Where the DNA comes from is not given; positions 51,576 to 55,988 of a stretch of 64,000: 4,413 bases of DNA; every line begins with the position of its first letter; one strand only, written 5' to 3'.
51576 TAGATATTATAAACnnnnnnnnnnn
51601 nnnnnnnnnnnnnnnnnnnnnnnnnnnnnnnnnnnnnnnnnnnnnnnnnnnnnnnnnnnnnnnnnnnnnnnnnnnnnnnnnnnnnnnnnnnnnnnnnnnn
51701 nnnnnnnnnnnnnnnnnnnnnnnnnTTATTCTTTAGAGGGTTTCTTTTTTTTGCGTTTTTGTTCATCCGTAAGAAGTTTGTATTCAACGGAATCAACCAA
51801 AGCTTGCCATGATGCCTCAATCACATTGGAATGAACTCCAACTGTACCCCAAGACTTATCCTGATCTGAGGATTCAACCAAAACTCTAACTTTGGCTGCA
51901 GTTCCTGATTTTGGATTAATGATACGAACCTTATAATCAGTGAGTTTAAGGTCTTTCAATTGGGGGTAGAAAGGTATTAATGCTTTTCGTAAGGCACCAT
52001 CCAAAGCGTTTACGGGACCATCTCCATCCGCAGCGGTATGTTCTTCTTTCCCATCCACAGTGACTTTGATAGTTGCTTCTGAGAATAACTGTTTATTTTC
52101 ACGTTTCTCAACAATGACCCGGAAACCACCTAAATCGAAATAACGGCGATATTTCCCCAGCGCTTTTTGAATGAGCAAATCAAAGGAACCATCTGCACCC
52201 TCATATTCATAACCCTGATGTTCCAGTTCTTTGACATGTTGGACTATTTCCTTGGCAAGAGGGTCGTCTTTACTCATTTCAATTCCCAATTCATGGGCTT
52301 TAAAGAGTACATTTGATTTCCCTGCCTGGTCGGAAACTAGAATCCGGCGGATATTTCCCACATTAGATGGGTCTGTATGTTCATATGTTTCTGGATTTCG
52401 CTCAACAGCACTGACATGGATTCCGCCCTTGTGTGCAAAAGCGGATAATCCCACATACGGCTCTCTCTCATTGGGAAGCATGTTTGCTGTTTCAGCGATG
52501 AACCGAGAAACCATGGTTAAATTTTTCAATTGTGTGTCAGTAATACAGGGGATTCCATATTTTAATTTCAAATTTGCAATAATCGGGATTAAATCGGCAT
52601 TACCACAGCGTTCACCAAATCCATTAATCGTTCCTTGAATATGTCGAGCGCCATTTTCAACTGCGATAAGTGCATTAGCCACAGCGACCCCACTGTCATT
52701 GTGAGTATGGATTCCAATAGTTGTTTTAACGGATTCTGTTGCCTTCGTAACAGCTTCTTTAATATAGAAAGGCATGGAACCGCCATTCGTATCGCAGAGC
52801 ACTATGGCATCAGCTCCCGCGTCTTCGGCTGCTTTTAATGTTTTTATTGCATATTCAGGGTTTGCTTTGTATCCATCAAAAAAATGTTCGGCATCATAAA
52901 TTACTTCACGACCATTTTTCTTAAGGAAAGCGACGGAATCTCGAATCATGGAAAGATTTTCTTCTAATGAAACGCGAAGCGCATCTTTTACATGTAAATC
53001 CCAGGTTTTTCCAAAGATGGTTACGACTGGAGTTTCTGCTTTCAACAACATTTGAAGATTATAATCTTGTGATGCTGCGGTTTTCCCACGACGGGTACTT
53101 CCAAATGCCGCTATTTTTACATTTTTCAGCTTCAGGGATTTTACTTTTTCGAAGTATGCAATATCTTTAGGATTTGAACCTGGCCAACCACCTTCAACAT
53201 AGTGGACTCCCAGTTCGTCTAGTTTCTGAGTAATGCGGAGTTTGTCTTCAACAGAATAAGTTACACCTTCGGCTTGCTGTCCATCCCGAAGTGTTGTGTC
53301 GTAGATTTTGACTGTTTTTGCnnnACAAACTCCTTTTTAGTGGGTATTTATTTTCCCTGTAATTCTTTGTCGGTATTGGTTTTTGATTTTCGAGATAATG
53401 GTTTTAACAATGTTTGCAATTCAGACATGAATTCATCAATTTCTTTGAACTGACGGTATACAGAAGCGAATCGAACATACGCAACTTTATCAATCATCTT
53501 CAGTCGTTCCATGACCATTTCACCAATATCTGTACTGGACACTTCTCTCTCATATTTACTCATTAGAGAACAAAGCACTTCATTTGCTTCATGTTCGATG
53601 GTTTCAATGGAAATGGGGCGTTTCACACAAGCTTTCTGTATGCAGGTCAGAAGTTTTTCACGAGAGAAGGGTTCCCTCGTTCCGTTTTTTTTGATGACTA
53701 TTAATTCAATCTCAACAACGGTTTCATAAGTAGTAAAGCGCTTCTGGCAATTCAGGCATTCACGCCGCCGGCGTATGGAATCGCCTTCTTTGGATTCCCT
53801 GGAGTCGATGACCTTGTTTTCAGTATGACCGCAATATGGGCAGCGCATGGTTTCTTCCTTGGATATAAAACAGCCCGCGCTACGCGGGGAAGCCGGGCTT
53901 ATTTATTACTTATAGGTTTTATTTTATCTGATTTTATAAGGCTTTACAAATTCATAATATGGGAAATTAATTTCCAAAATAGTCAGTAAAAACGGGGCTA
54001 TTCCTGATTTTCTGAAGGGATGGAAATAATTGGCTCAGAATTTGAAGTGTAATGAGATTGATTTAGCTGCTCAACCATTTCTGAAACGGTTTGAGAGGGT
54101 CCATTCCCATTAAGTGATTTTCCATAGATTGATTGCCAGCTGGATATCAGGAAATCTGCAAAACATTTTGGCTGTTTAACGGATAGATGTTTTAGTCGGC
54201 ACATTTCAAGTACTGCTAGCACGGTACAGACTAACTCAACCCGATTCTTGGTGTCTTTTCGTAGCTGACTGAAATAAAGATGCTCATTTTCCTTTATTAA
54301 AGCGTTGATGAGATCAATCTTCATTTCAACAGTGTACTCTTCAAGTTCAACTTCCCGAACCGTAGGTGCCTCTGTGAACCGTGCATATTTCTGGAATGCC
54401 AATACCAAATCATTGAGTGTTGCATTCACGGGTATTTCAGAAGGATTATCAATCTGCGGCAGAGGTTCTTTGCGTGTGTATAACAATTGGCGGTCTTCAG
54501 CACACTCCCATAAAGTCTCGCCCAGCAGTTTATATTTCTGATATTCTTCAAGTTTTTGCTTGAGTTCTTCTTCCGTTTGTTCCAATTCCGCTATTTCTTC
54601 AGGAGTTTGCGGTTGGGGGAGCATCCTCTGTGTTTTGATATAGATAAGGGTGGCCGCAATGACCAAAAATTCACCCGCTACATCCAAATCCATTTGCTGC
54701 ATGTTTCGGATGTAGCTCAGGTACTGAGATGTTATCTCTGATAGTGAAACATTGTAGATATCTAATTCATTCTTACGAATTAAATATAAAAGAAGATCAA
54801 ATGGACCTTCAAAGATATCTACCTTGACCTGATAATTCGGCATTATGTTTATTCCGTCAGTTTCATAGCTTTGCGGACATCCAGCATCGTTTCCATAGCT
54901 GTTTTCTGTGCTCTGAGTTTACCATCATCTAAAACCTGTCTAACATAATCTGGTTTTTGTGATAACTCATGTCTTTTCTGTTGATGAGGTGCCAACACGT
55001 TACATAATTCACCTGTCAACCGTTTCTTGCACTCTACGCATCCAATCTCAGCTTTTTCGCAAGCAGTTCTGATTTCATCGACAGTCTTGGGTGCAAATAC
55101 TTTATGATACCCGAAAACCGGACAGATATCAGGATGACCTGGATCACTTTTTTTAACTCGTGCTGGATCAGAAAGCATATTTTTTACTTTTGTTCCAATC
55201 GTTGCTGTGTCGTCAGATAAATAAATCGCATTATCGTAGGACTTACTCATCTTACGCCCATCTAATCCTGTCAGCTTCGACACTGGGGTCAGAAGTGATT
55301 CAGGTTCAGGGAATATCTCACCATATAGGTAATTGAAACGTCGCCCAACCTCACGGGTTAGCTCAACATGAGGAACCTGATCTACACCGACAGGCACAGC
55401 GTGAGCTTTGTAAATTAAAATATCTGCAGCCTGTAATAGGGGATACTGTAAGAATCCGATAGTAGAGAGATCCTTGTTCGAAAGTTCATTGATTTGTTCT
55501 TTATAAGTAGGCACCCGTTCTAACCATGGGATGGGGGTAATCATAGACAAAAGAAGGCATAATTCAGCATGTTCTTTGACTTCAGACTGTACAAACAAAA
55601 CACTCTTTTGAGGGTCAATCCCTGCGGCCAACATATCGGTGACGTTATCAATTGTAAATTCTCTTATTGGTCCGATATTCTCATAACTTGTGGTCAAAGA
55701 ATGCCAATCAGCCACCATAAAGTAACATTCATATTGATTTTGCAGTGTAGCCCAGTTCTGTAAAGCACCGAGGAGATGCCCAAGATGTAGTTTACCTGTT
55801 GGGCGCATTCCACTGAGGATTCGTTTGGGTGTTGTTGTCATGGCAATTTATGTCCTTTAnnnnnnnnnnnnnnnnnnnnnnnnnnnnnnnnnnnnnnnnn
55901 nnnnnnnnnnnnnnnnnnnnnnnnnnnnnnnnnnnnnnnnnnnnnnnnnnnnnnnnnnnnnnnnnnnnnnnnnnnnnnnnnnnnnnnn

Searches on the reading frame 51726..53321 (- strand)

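Call 14: search_protein_families(library=ncbifam, proteins=[window:51726-53321:-], max_evalue=0.00001)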
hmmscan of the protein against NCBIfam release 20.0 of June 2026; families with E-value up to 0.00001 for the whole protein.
window:51726-53321:- (531 aa): 26 families (the best 25 are shown)
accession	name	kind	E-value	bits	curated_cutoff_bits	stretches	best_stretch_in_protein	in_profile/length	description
TIGR00977.1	citramal_synth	equivalog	2.6e-242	804.8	450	1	4-522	2-523/526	citramalate synthase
NF002085.0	PRK00915.1-2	subfamily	3.3e-94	316.4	517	1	2-516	12-500/504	2-isopropylmalate synthase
NF002086.0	PRK00915.1-3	equivalog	3.5e-81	273.3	532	1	2-526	5-512/516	2-isopropylmalate synthase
TIGR02090.1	LEU1_arch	subfamily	1.2e-79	268.1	484.75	1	4-371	1-352/363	isopropylmalate/citramalate/homocitrate synthases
TIGR00973.1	leuA_bact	equivalog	3.7e-76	256.6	598.7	1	4-512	2-493/494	2-isopropylmalate synthase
NF002088.0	PRK00915.1-5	equivalog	3.3e-72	243.6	697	1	2-527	2-510/514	2-isopropylmalate synthase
NF002087.0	PRK00915.1-4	equivalog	5e-71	239.8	729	1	3-526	6-512/516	2-isopropylmalate synthase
TIGR02146.1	LysS_fung_arch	equivalog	1.1e-69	235.3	413.55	1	6-364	1-343/344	homocitrate synthase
NF002084.0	PRK00915.1-1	equivalog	8.9e-67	225.8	748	1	3-527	4-511/523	2-isopropylmalate synthase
NF041069.1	IPMS_Sufob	equivalog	1.9e-66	224.9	600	1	4-372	1-355/371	isopropylmalate synthase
TIGR02660.1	nifV_homocitr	equivalog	2.8e-63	214.4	462.9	1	4-366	2-348/365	homocitrate synthase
NF042434.1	IPMS_Lepto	equivalog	3.6e-44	151.3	500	1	2-366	4-369/374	2-isopropylmalate synthase LeuA2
NF042433.1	CitmalDyn_Leptosp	equivalog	3.9e-39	134.6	950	1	3-503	7-498/514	(R)-citramalate synthase CimA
NF002991.1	PRK03739.1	subfamily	5.1e-31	108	455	1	199-512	234-548/550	2-isopropylmalate synthase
NF006049.0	PRK08195.1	subfamily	1.1e-25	90.4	229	1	151-252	143-246/344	4-hyroxy-2-oxovalerate/4-hydroxy-2-oxopentanoic acid aldolase,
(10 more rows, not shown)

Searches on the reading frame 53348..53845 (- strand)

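Call 14: search_protein_families(library=ncbifam, proteins=[window:53348-53845:-], max_evalue=0.00001)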
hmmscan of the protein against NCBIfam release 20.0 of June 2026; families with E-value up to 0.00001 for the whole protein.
window:53348-53845:- (165 aa): 1 family
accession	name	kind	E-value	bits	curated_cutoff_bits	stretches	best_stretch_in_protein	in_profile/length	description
TIGR00244.1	TIGR00244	equivalog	1.8e-58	196.7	124.65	1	1-146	2-147/147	transcriptional regulator NrdR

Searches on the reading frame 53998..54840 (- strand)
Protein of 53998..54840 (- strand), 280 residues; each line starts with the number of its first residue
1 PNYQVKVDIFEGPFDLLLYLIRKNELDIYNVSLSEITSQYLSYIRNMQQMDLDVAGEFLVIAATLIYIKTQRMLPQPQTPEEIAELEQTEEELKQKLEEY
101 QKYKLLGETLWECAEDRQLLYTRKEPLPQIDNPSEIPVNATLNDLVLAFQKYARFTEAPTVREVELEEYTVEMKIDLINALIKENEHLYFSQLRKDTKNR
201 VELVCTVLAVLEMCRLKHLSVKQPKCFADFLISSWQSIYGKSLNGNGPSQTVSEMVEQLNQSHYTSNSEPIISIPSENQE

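Call 14: search_protein_families(library=ncbifam, proteins=[window:53998-54840:-], max_evalue=0.00001)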
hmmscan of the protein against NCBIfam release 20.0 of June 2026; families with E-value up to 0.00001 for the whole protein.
window:53998-54840:- (280 aa): 5 families
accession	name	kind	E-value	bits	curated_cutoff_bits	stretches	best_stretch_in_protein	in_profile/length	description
NF000994.0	PRK00104.1-3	equivalog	4.4e-54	183.7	234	1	3-233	4-239/246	segregation/condensation protein A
NF000995.0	PRK00104.1-4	equivalog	1.1e-52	178.9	315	1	2-236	4-247/251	segregation/condensation protein A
NF000993.0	PRK00104.1-2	equivalog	3.2e-45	154.6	268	1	4-232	2-230/237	segregation/condensation protein A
NF000992.0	PRK00104.1-1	equivalog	1e-39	136.5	417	1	2-235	2-243/247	segregation/condensation protein A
NF001751.0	PRK00478.1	equivalog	6.3e-13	48.4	436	1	3-108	161-270/505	segregation/condensation protein A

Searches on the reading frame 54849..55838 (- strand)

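Call 14: search_protein_families(library=ncbifam, proteins=[window:54849-55838:-], max_evalue=0.00001)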
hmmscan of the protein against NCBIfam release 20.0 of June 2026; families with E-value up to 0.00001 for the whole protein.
window:54849-55838:- (329 aa): 11 families
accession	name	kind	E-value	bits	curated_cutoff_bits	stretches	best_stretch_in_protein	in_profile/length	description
NF008922.0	PRK12283.1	equivalog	9.1e-138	459.4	572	2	4-174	3-173/400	tryptophan--tRNA ligase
TIGR00233.1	trpS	equivalog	1.8e-91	306.9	176.75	1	4-325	2-326/328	tryptophan--tRNA ligase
NF009207.0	PRK12556.1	equivalog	4.5e-61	206.5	479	1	4-325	3-329/332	tryptophan--tRNA ligase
NF008923.0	PRK12284.1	equivalog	1.7e-60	205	597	1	5-327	3-331/431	tryptophan--tRNA ligase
NF008925.0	PRK12285.1-2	equivalog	1.5e-38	132.8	451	1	7-294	65-355/365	tryptophan--tRNA ligase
NF008927.0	PRK12285.1-4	equivalog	7e-33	114.2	478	1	4-299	73-369/385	tryptophan--tRNA ligase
NF008924.0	PRK12285.1-1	equivalog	1.1e-25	90.7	644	1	9-310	78-373/381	tryptophan--tRNA ligase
NF008926.0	PRK12285.1-3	equivalog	1e-23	84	320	2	4-170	65-230/429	tryptophan--tRNA ligase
NF006330.0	PRK08560.1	equivalog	2.3e-20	72.9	220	1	9-227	37-254/342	tyrosine--tRNA ligase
NF008928.0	PRK12285.1-5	equivalog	5.4e-20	71.4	891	2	4-171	92-255/530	tryptophan--tRNA ligase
TIGR00234.1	tyrS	equivalog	7.6e-11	41.7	113.8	1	4-213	35-246/406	tyrosine--tRNA ligase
